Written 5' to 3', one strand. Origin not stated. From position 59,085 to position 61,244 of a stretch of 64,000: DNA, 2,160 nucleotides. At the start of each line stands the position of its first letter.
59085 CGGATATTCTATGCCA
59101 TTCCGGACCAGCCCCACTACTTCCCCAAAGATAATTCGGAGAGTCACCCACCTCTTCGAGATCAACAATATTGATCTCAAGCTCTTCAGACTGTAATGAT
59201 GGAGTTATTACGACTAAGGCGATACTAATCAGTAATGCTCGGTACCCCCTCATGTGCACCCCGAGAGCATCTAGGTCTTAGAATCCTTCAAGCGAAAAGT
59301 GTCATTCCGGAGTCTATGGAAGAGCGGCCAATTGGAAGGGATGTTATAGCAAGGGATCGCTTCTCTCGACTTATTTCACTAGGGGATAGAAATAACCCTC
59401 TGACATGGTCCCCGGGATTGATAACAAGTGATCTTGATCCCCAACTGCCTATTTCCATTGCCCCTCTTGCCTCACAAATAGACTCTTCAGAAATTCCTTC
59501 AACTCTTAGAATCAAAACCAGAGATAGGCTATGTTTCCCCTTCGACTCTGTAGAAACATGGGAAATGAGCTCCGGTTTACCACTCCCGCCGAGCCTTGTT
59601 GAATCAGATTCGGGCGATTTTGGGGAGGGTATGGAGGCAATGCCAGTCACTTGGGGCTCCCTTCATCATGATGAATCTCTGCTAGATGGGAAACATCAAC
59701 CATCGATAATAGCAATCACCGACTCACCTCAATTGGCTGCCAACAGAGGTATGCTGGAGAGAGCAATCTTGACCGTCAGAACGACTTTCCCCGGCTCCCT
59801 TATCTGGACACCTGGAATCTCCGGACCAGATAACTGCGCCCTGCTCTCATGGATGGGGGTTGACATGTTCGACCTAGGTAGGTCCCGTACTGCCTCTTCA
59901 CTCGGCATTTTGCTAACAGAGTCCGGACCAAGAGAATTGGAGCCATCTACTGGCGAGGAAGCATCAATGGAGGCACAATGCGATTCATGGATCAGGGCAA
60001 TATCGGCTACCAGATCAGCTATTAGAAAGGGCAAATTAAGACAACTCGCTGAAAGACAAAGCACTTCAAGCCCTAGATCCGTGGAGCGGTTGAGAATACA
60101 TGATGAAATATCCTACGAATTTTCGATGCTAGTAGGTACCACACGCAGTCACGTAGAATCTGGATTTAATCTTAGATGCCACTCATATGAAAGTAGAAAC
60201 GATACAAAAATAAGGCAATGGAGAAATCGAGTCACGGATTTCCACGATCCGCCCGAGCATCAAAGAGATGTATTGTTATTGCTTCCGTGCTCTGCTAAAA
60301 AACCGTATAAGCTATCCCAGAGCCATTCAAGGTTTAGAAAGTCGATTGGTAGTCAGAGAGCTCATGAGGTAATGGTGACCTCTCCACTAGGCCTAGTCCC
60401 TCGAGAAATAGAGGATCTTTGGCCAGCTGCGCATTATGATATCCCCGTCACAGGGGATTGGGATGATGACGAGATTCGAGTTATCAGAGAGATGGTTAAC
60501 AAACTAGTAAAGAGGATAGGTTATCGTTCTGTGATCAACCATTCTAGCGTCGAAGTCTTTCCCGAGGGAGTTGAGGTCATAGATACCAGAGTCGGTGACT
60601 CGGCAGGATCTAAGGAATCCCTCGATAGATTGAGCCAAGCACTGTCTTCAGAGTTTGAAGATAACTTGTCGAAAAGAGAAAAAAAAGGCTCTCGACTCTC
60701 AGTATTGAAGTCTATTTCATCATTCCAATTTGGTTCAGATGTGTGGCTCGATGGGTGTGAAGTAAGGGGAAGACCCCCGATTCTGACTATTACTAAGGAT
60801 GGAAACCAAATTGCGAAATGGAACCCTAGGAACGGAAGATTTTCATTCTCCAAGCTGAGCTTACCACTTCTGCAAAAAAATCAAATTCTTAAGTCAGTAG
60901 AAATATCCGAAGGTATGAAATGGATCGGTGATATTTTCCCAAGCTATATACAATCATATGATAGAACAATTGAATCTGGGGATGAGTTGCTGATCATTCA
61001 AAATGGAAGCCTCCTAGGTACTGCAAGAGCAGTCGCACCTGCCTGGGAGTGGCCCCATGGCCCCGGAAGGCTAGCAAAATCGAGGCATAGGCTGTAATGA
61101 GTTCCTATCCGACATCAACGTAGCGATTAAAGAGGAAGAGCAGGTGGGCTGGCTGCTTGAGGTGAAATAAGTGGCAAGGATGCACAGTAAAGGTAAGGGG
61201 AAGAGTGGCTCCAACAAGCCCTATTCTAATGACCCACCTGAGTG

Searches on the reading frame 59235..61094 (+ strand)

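Call 44: search_protein_families(library=pfam, proteins=[window:59235-61094:+], max_evalue=0.001)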
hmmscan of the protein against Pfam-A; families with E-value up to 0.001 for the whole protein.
window:59235-61094:+ (620 aa): 1 family
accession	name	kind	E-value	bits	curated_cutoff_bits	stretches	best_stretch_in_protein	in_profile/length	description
PF17884.7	DUF5591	-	3.9e-43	147.3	26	1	326-470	1-150/150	Domain of unknown function (DUF5591)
